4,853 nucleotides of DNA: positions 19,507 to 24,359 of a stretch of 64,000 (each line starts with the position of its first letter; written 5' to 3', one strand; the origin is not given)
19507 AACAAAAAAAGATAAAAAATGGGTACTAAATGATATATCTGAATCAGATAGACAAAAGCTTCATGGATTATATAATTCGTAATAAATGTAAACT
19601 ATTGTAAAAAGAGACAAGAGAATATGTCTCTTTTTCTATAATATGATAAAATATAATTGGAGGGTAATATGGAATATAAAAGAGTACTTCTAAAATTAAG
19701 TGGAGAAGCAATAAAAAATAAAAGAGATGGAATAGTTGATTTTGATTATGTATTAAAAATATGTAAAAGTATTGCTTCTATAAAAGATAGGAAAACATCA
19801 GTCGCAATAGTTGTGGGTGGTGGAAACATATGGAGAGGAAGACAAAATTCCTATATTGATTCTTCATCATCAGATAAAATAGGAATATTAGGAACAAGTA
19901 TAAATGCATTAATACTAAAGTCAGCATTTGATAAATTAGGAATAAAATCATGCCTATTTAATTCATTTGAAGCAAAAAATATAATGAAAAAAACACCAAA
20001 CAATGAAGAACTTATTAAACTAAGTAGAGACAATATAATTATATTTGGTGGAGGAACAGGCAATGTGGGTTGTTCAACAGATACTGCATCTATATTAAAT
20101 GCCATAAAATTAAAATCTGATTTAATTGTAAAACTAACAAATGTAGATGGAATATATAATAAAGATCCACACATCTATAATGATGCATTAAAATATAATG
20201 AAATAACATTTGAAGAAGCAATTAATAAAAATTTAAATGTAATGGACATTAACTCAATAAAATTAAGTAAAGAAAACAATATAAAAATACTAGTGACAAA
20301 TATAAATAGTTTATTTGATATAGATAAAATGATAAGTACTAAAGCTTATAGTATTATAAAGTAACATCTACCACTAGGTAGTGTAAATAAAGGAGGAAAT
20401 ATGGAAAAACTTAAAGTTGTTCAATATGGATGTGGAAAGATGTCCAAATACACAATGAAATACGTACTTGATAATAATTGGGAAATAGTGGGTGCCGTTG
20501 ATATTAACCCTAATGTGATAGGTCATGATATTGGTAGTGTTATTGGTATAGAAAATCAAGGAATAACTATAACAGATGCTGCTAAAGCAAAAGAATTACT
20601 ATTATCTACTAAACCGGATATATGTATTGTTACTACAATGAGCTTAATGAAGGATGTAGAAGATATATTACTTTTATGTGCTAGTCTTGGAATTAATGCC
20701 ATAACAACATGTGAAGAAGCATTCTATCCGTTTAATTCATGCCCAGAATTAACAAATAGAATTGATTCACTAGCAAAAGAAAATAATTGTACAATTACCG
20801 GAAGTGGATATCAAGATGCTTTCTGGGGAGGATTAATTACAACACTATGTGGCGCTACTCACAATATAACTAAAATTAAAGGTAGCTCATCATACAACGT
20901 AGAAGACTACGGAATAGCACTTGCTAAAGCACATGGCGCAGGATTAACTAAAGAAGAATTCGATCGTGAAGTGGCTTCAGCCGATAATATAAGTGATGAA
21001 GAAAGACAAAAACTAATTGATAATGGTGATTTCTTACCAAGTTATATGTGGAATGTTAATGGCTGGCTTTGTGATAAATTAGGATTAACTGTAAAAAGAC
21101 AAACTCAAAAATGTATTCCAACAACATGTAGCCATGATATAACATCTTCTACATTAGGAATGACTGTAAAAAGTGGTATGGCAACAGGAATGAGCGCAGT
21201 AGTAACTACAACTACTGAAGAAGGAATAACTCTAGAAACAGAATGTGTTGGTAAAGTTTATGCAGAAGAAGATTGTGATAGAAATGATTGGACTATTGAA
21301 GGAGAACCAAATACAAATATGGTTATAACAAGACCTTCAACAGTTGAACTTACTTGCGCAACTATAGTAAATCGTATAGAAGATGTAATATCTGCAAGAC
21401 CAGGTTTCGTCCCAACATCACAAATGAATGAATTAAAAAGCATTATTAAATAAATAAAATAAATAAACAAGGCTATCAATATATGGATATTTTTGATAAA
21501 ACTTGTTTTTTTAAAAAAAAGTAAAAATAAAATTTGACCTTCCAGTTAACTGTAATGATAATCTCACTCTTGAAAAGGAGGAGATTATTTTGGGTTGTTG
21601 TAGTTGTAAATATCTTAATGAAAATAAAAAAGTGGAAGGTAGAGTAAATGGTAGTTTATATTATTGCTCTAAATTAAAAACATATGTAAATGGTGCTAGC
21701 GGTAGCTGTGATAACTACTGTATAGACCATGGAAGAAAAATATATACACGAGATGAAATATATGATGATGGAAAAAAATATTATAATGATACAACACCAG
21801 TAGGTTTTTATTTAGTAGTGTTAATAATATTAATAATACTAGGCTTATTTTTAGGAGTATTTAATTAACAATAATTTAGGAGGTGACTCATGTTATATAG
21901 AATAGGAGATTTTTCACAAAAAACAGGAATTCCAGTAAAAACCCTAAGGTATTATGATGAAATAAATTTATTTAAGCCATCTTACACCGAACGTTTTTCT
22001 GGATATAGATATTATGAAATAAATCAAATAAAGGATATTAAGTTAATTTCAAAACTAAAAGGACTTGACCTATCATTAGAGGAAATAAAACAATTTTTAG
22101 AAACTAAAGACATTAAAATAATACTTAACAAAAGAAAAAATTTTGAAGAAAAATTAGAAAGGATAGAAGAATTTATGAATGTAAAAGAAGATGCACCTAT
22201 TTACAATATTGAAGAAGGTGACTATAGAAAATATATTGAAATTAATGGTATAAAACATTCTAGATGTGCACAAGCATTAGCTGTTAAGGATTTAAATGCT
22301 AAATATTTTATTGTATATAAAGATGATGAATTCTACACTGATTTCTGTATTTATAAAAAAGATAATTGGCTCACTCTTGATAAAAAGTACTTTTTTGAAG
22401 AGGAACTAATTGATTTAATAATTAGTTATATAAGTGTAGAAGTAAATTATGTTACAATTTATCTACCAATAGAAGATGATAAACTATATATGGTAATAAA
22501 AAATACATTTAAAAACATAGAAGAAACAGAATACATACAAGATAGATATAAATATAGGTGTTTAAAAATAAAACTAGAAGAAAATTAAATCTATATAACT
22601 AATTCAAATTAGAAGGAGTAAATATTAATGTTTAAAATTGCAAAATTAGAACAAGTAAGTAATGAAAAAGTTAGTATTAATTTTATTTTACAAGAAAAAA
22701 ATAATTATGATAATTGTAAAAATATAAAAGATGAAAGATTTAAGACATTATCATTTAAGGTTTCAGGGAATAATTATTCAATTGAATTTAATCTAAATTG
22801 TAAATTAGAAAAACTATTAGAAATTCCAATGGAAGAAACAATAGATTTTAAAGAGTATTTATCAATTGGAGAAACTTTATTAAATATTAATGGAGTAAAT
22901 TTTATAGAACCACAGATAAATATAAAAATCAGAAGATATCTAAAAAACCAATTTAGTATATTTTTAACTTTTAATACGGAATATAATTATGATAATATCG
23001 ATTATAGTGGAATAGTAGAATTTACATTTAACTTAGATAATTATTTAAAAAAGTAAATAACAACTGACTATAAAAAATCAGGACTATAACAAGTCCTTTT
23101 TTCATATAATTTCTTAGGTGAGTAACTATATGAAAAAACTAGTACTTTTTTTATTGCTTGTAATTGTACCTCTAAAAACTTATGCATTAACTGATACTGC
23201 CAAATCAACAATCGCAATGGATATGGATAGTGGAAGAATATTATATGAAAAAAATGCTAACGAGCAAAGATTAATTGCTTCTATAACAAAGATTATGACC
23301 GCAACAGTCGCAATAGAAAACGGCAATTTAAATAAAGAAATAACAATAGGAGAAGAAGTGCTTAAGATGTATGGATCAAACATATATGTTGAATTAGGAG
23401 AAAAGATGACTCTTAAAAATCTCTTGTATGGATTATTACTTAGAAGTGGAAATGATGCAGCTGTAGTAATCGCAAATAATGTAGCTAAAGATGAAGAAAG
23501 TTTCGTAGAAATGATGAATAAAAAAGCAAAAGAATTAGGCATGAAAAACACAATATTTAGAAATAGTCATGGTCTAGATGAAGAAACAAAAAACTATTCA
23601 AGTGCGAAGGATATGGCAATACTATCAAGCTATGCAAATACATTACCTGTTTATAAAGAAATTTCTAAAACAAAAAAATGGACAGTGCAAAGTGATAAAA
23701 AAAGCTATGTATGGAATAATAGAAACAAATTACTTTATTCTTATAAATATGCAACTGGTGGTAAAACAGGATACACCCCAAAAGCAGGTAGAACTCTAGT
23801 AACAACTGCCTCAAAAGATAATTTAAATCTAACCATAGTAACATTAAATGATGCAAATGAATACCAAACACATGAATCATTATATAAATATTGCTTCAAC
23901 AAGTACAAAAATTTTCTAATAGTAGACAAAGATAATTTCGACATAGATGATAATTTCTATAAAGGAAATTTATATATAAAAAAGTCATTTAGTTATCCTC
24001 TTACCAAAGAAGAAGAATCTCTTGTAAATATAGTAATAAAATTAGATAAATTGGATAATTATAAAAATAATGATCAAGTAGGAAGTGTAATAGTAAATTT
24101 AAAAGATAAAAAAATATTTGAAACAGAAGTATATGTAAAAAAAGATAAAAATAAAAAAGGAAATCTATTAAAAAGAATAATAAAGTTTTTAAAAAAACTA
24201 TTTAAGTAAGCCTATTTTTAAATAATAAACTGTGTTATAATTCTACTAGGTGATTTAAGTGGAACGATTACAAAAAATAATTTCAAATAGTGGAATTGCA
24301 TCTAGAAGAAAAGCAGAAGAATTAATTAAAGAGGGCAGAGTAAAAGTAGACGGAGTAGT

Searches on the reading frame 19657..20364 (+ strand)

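Call 42: search_protein_families(library=pfam, proteins=[window:19657-20364:+], max_evalue=0.00001)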
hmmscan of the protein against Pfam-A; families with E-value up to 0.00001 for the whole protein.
window:19657-20364:+ (235 aa): 1 family
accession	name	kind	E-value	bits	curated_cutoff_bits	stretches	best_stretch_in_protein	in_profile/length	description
PF00696.33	AA_kinase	-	1e-31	111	24.9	1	8-215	1-234/234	Amino acid kinase family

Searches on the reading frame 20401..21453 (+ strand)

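Call 42: search_protein_families(library=pfam, proteins=[window:20401-21453:+], max_evalue=0.00001)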
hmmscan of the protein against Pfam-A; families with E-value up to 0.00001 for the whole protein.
window:20401-21453:+ (350 aa): 1 family
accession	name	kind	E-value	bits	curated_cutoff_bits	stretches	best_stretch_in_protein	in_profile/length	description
PF19328.4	DAP_DH_C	-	2.8e-11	43.8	23.3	0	223-343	70-191/206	2,4-diaminopentanoate dehydrogenase C-terminal domain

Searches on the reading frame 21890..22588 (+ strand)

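Call 42: search_protein_families(library=pfam, proteins=[window:21890-22588:+], max_evalue=0.00001)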
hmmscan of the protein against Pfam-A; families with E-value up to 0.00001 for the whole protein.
window:21890-22588:+ (232 aa): 2 families
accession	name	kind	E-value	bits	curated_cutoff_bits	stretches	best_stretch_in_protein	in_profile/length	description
PF13411.12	MerR_1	-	6.6e-16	58.6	21.6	1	3-71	1-67/69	MerR HTH family regulatory protein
PF00376.29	MerR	-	1.3e-10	41.3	28.2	1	4-42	1-38/38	MerR family regulatory protein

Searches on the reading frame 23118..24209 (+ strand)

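Call 44: search_protein_families(library=pfam, proteins=[window:23118-24209:+], max_evalue=0.00001)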
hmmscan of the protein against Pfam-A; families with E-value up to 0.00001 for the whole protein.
window:23118-24209:+ (363 aa): 2 families
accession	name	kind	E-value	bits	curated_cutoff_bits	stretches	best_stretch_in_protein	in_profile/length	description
PF00768.25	Peptidase_S11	-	2e-65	221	27.6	1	27-246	11-238/239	D-alanyl-D-alanine carboxypeptidase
PF07943.18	PBP5_C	-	2e-06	28.3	21.2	0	284-343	27-88/91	Penicillin-binding protein 5, C-terminal domain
